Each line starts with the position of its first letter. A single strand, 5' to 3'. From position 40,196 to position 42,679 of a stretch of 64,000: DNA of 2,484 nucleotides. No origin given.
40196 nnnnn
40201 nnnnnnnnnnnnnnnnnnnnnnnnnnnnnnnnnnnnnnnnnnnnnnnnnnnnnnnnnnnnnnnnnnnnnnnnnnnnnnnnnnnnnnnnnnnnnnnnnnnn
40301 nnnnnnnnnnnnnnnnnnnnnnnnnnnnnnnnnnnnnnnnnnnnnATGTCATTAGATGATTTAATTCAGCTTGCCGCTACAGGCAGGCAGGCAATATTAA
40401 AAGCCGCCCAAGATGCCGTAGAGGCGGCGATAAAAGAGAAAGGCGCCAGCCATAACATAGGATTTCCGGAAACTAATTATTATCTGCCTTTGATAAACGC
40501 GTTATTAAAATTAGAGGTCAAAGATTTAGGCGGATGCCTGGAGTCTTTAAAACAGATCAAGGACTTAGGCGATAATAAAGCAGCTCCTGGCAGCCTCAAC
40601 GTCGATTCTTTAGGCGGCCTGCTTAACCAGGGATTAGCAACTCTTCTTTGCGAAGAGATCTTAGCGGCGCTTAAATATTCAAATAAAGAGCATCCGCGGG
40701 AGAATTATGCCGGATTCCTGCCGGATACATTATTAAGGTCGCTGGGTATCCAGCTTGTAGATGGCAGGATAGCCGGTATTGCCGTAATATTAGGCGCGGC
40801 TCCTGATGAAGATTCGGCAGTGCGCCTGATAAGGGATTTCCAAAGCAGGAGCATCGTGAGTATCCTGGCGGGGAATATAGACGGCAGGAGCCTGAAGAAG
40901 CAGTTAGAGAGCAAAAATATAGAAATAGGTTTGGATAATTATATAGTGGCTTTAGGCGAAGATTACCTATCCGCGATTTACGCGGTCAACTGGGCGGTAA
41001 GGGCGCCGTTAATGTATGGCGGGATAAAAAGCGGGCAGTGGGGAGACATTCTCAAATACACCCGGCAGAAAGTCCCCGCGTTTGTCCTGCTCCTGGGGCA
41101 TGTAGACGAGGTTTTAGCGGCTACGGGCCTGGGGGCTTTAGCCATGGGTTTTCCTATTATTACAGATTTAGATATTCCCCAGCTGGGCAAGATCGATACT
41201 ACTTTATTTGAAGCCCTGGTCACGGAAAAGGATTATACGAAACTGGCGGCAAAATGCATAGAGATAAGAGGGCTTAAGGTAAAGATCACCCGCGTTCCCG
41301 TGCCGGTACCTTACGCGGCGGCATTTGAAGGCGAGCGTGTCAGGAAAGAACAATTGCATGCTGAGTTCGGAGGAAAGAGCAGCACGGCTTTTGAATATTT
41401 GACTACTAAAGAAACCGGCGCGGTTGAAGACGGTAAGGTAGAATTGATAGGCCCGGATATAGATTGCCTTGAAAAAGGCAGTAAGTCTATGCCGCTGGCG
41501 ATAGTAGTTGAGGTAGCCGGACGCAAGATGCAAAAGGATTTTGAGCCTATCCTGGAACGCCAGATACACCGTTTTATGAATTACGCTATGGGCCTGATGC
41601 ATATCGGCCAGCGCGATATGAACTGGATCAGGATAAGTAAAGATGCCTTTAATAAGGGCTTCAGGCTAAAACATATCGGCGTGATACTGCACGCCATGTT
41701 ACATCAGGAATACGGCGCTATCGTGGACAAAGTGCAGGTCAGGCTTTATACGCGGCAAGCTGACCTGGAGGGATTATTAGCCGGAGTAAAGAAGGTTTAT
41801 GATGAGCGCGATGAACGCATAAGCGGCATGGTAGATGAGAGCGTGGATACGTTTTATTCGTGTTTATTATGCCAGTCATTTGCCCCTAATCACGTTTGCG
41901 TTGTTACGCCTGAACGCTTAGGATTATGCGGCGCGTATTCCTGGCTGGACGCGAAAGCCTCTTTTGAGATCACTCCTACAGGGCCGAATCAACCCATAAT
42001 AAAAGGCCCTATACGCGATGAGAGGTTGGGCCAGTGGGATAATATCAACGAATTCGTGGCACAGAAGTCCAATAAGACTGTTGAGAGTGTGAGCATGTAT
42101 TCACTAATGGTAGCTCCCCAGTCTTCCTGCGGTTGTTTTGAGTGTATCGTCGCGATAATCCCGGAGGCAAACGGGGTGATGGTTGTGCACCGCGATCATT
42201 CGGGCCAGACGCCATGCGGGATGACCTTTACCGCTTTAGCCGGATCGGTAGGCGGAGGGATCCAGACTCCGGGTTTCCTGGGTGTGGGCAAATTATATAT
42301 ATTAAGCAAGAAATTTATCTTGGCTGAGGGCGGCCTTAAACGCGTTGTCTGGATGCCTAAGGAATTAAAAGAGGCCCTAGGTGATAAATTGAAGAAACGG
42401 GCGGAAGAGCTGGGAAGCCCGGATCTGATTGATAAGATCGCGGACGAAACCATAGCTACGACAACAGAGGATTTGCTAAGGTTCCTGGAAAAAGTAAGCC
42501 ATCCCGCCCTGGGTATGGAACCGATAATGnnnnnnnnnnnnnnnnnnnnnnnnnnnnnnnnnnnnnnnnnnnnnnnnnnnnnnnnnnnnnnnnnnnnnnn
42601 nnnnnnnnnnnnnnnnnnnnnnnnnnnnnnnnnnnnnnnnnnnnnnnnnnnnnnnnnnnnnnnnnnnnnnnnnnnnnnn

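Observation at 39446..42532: Flavoprotein-reductase::acetyl-CoA synthase (AcsB) fusion with no CODH partner in sight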

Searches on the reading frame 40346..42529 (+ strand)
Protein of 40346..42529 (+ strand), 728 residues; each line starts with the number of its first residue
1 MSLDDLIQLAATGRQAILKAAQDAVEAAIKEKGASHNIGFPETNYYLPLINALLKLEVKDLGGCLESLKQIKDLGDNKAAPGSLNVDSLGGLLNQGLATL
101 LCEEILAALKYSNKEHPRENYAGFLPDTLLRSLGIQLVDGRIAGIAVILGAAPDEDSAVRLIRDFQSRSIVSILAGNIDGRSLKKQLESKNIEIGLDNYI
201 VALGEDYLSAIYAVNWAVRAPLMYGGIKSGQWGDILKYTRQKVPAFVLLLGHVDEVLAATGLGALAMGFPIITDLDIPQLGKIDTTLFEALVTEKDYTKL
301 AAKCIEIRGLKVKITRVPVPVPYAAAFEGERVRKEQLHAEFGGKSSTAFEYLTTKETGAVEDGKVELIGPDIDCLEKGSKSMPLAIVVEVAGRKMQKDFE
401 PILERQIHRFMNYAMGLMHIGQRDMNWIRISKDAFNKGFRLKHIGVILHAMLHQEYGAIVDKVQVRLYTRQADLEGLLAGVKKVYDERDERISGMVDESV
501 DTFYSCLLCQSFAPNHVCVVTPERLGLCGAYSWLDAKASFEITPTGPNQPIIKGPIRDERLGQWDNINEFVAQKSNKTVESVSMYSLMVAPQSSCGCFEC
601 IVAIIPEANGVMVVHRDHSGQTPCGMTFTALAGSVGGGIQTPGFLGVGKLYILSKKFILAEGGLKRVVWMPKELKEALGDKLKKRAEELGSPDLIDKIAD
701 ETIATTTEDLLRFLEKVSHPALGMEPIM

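Call 27: find_related_loci(query=A1, collection=genome_contigs, flank=10000)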
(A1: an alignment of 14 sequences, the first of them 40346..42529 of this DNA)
Query A1 (728 aa) in genome_contigs; peptide patterns used: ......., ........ (x = any residue, [..] = any of these).
600 stretches matched a pattern (row limit reached: there are more); 570 encode a relative of the query (tblastn E <= 1e-3); the best 80 are kept; 80 distinct loci.
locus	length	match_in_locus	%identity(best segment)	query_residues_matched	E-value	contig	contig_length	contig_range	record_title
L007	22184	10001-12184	75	1-728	0e+0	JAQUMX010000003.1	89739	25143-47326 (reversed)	MAG: Candidatus Omnitrophota bacterium isolate STD1_164 NODE_502_length_89739_cov_5.107117_Sandtown_D1, whole genome sho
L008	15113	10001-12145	75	6-728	0e+0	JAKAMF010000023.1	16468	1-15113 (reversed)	MAG: bacterium isolate WY5.bin157 NODE_5718_length_16468_cov_1.325684, whole genome shotgun sequence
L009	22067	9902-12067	73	6-728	0e+0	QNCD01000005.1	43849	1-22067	MAG: Candidatus Omnitrophota bacterium isolate B70_G16 B70_Guay16_scaffold_00216, whole genome shotgun sequence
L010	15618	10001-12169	73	6-728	0e+0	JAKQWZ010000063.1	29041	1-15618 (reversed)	MAG: Candidatus Omnitrophota bacterium isolate USST_metabat.37 k141_1533007, whole genome shotgun sequence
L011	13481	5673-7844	73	4-728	0e+0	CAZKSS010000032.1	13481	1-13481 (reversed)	MAG TPA_asm: uncultured Planctomycetales bacterium isolate SRP098346_co1_421 genome assembly, contig: NODE_5321_length_1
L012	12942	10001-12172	73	4-728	0e+0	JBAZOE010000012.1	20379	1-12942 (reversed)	MAG: Candidatus Omnitrophota bacterium isolate SO_2017_LW4_87 scaffold_5271_c1_LW137-91_2017, whole genome shotgun seque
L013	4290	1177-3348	73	4-728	0e+0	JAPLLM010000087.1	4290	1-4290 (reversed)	MAG: Candidatus Omnitrophota bacterium isolate LacPavin_0419_WC70L_MAG_46_7 LacPavin_0419_WC70L_scaffold_675456, whole g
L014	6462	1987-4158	72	4-728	0e+0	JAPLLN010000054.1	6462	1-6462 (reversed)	MAG: Candidatus Omnitrophota bacterium isolate LacPavin_0419_WC70S_MAG_47_9 LacPavin_0419_WC70S_scaffold_1360963, whole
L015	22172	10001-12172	72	4-728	0e+0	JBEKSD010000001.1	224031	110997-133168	MAG: Candidatus Omnitrophota bacterium isolate SPRUCE 526 SPRUCE_526_1, whole genome shotgun sequence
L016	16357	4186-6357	70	4-728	0e+0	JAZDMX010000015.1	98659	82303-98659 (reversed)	MAG: Candidatus Omnitrophota bacterium isolate MEGAHIT-group-0.683 k141_15357228, whole genome shotgun sequence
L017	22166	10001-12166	72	6-728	0e+0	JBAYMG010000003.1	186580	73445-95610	MAG: Candidatus Omnitrophota bacterium isolate SO_2016_LW1_34 scaffold00021_LW64-88_2016, whole genome shotgun sequence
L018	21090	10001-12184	70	1-728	0e+0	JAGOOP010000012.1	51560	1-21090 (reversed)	MAG: Candidatus Omnitrophota bacterium isolate Go_SlDig_bin_84 Go_SlDig_1668_length_51560_cov_15.671903, whole genome sh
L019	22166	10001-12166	71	6-728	0e+0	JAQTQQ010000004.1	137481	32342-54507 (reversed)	MAG: Candidatus Omnitrophota bacterium isolate STB_143 NODE_299_length_137481_cov_10.848596_Sandtown_B, whole genome sho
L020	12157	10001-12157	71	6-725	0e+0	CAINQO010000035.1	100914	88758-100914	MAG: Candidatus Omnitrophica bacterium isolate AM-2014-D7_bin-608 genome assembly, contig: bin-608:035/123, whole genome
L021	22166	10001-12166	69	6-728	0e+0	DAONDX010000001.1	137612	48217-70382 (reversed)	MAG TPA_asm: Candidatus Omnitrophota bacterium isolate AMR_MDS_3884 NODE_52_length_137612_cov_8.006884, whole genome sho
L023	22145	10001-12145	66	13-728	0e+0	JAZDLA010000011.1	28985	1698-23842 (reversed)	MAG: Candidatus Omnitrophota bacterium isolate MEGAHIT-group-0.561 k141_7494994, whole genome shotgun sequence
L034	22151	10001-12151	58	10-728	0e+0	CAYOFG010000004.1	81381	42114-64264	MAG TPA_asm: uncultured Clostridia bacterium isolate binchicken_co376_202 genome assembly, contig: NODE_198_length_81381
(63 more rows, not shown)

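Call 34: search_protein_families(library=pfam, proteins=[L034:12881-14230:+, L034:14246-16189:+, L034:16985-17983:+, L034:18142-18969:+, L034:18983-19801:+, L034:19798-20421:+, L034:20533-21561:+, L034:2593-4044:+, L034:4046-5047:+, L034:1524-2588:+], max_evalue=0.00001)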
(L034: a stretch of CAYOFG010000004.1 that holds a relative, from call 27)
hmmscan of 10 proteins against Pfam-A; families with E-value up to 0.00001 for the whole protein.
L034:12881-14230:+ (449 aa): 2 families
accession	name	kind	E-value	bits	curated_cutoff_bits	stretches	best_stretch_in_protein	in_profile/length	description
PF03599.22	CdhD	-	2.9e-115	385.5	24.8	1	68-443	2-386/387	CO dehydrogenase/acetyl-CoA synthase delta subunit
PF04060.18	FeS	-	1.1e-13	51.1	23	1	16-47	1-32/33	Putative Fe-S cluster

L034:14246-16189:+ (647 aa): 4 families
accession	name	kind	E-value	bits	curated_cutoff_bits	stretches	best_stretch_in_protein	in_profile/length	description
PF14574.11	RACo_C_ter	-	5.2e-100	334.3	27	1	385-642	3-261/261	C-terminal domain of RACo the ASKHA domain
PF17651.6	Raco_middle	-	2.4e-57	193.5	26.8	1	220-379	1-161/163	RACo middle region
PF17650.6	RACo_linker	-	4.8e-21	74.8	26.2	1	128-216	2-85/86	RACo linker region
PF00111.32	Fer2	-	3e-12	46.7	21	1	13-81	8-76/77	2Fe-2S iron-sulfur cluster binding domain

L034:16985-17983:+ (332 aa): 1 family
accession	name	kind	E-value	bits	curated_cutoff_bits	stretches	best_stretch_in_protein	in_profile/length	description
PF03599.22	CdhD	-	2e-43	149.1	24.8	1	27-263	2-214/387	CO dehydrogenase/acetyl-CoA synthase delta subunit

L034:18142-18969:+ (275 aa): 1 family
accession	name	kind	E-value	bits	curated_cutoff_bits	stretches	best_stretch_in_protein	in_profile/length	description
PF00809.28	Pterin_bind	-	2.5e-21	76.9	25.5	1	41-241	24-243/244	Pterin binding enzyme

L034:18983-19801:+ (272 aa): 1 family
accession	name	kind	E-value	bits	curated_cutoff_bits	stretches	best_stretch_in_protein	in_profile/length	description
PF01226.23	Form_Nir_trans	-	2.5e-83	279.6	34.6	1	10-264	2-238/240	Formate/nitrite transporter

L034:19798-20421:+ (207 aa): 2 families
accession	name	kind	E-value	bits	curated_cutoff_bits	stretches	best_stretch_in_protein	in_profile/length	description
PF02629.25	CoA_binding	-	1.5e-19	71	22.3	1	83-178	3-96/97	CoA binding domain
PF06971.19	Put_DNA-bind_N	-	8.3e-16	58.3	27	1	5-52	1-48/49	Putative DNA-binding protein N-terminus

L034:20533-21561:+ (342 aa): 4 families
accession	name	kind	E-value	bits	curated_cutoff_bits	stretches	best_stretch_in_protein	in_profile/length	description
PF17179.9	Fer4_22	-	4.6e-26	92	27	1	233-326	1-95/95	4Fe-4S dicluster domain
PF13187.11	Fer4_9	-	7.8e-07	29.5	27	0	305-325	34-50/52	4Fe-4S dicluster domain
PF12838.12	Fer4_7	-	3.2e-06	27.9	27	0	225-246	29-50/52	4Fe-4S dicluster domain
PF13183.11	Fer4_8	-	6.3e-06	27.1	27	0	231-325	2-67/68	4Fe-4S dicluster domain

L034:2593-4044:+ (483 aa): 2 families
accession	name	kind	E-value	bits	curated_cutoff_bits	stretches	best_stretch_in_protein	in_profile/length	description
PF00425.24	Chorismate_bind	-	1e-95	320.6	27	1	207-460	2-257/257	chorismate binding enzyme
PF04715.19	Anth_synt_I_N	-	3.1e-36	125.1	23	1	19-154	4-140/140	Anthranilate synthase component I, N terminal region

L034:4046-5047:+ (333 aa): 1 family
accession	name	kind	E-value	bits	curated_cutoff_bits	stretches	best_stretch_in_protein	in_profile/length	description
PF01063.24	Aminotran_4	-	1.8e-64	218.1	28.5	1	74-300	1-223/223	Amino-transferase class IV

L034:1524-2588:+ (354 aa): 0 families

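Call 58: find_homologous_proteins(query=L023:6329-8233:+, max_evalue=1e-20)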
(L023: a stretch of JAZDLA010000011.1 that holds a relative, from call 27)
Query L023:6329-8233:+ (635 aa): 8000 proteins with E <= 1e-20 among 8000 candidates; the best 120 are listed.
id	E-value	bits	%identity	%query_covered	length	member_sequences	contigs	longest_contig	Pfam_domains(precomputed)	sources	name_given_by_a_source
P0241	0.0e+0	1443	100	100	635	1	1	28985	PF03063.26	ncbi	ncbi:MAG: anaerobic carbon-monoxide dehydrogenase catalytic subunit [Candidatus Omnitrophota bacteri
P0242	0.0e+0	1373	94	100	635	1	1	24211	PF03063.26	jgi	-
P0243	0.0e+0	1355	92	100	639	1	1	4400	PF03063.26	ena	-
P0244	0.0e+0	1352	92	100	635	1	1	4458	PF03063.26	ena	-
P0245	0.0e+0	1351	93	100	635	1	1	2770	PF03063.26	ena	-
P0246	0.0e+0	1350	92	100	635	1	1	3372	PF03063.26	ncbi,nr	ncbi:MAG: anaerobic carbon-monoxide dehydrogenase catalytic subunit [Candidatus Omnitrophota bacteri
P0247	0.0e+0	1348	92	100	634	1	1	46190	PF03063.26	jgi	-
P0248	0.0e+0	1348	92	100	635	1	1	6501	PF03063.26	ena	-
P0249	0.0e+0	1345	92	100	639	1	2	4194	PF03063.26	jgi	jgi:carbon-monoxide dehydrogenase catalytic subunit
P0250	0.0e+0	1341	91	100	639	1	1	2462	PF03063.26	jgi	-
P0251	0.0e+0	1340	91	100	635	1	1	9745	PF03063.26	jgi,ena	-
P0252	0.0e+0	1340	91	100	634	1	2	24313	PF03063.26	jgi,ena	jgi:carbon-monoxide dehydrogenase catalytic subunit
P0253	0.0e+0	1338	92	100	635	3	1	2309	PF03063.26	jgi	-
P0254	0.0e+0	1336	91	100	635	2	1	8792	PF03063.26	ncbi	-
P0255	0.0e+0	1335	91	100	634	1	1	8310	PF03063.26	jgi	jgi:carbon-monoxide dehydrogenase catalytic subunit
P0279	0.0e+0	1315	89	100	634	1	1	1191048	PF03063.26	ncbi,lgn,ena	-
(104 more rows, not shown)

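Call 59: find_encoding_contigs(protein=P0279, flank=8000, max_places=1)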
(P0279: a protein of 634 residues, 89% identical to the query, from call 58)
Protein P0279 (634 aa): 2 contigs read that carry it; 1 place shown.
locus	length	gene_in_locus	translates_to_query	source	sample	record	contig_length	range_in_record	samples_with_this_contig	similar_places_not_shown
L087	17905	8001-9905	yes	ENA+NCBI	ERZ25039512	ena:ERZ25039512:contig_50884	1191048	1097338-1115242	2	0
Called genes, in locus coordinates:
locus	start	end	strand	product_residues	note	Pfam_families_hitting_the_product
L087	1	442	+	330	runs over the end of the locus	PF02547:Queuosine_synth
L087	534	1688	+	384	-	PF01702:TGT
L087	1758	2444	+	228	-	PF01746:tRNA_m1G_MT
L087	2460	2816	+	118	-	PF01245:Ribosomal_L19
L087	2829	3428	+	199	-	PF01351:RNase_HII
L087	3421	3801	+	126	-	PF02021:UPF0102, PF01939:NucS_C (weak)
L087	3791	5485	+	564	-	PF01268:FTHFS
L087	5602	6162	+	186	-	PF04961:FTCD_C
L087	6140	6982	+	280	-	PF00763:THF_DHG_CYH, PF02882:THF_DHG_CYH_C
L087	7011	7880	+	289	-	PF02219:MTHFR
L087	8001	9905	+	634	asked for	PF03063:Prismane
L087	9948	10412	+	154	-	PF12797:Fer4_2 (faint), PF13237:Fer4_10 (faint), PF13247:Fer4_11, PF12838:Fer4_7, PF13187:Fer4_9 (weak), PF00037:Fer4, PF12837:Fer4_6 (weak), PF13187:Fer4_9 (weak), +2 more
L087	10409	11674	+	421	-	PF03486:HI0933_like (faint), PF07992:Pyr_redox_2, PF13738:Pyr_redox_3, PF00070:Pyr_redox, PF18267:Rubredoxin_C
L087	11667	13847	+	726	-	PF18537:CODH_A_N, PF03598:CdhC, PF19436:ACS_CODH_B_C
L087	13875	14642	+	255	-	PF13432:TPR_16 (faint), PF00515:TPR_1 (weak), PF07719:TPR_2 (weak), PF13414:TPR_11 (weak), PF14559:TPR_19, PF10373:EST1_DNA_bind (weak), PF13431:TPR_17, PF00515:TPR_1 (weak), +5 more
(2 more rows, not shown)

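Call 61: search_solved_structures(query=window:40346-42529:+, max_evalue=1e-20, show_alignments=1)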
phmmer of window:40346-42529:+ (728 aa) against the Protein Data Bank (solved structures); distinct sequences matched with E-value up to 1e-20: 19.
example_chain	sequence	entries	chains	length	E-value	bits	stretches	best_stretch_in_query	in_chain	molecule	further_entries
6ytt_A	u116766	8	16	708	1.1e-224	751.3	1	6-728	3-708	CO dehydrogenase/acetyl-CoA synthase complex, beta subunit | CO-methylating acetyl-CoA synthase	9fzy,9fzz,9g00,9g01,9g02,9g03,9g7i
7zkj_B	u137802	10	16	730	4.7e-206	689.7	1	21-728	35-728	CO-methylating acetyl-CoA synthase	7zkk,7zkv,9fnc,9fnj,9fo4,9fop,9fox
9fr0_A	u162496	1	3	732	4.8e-206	689.7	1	21-728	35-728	CO-methylating acetyl-CoA synthase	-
1ru3_A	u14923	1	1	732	4.8e-206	689.7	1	21-728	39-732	Acetyl-CoA synthase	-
7nys_A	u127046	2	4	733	4.9e-206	689.7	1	21-728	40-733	CO-methylating acetyl-CoA synthase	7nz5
7nyp_A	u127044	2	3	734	4.9e-206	689.7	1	21-728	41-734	CO-methylating acetyl-CoA synthase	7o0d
8cmw_B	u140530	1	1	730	2.3e-205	687.4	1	21-728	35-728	CO-methylating acetyl-CoA synthase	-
8cja_B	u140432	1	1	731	2.4e-205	687.4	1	21-728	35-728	CO-methylating acetyl-CoA synthase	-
8cjb_B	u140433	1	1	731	3.3e-205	686.9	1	21-728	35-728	CO-methylating acetyl-CoA synthase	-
8cjc_B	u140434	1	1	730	6.1e-205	686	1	21-728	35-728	CO-methylating acetyl-CoA synthase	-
3i04_M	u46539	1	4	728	3.4e-201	673.7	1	21-728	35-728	Carbon monoxide dehydrogenase/acetyl-CoA synthase subunit alpha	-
1oao_C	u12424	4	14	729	3.4e-201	673.7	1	21-728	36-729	CARBON MONOXIDE DEHYDROGENASE/ACETYL-COA SYNTHASE SUBUNIT ALPHA | Carbon monoxide dehydrogenase/acetyl CoA synthase subunit alpha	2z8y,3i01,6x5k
1mjg_M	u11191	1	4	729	1.6e-200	671.4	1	21-728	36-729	Carbon monoxide dehydrogenase alpha subunit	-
3git_A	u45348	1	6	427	1.4e-158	532.8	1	315-728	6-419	Carbon monoxide dehydrogenase/acetyl-CoA synthase subunit alpha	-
9c0s_E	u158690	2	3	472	1.1e-99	338.2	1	320-722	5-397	Acetyl-CoA decarbonylase/synthase complex subunit beta 2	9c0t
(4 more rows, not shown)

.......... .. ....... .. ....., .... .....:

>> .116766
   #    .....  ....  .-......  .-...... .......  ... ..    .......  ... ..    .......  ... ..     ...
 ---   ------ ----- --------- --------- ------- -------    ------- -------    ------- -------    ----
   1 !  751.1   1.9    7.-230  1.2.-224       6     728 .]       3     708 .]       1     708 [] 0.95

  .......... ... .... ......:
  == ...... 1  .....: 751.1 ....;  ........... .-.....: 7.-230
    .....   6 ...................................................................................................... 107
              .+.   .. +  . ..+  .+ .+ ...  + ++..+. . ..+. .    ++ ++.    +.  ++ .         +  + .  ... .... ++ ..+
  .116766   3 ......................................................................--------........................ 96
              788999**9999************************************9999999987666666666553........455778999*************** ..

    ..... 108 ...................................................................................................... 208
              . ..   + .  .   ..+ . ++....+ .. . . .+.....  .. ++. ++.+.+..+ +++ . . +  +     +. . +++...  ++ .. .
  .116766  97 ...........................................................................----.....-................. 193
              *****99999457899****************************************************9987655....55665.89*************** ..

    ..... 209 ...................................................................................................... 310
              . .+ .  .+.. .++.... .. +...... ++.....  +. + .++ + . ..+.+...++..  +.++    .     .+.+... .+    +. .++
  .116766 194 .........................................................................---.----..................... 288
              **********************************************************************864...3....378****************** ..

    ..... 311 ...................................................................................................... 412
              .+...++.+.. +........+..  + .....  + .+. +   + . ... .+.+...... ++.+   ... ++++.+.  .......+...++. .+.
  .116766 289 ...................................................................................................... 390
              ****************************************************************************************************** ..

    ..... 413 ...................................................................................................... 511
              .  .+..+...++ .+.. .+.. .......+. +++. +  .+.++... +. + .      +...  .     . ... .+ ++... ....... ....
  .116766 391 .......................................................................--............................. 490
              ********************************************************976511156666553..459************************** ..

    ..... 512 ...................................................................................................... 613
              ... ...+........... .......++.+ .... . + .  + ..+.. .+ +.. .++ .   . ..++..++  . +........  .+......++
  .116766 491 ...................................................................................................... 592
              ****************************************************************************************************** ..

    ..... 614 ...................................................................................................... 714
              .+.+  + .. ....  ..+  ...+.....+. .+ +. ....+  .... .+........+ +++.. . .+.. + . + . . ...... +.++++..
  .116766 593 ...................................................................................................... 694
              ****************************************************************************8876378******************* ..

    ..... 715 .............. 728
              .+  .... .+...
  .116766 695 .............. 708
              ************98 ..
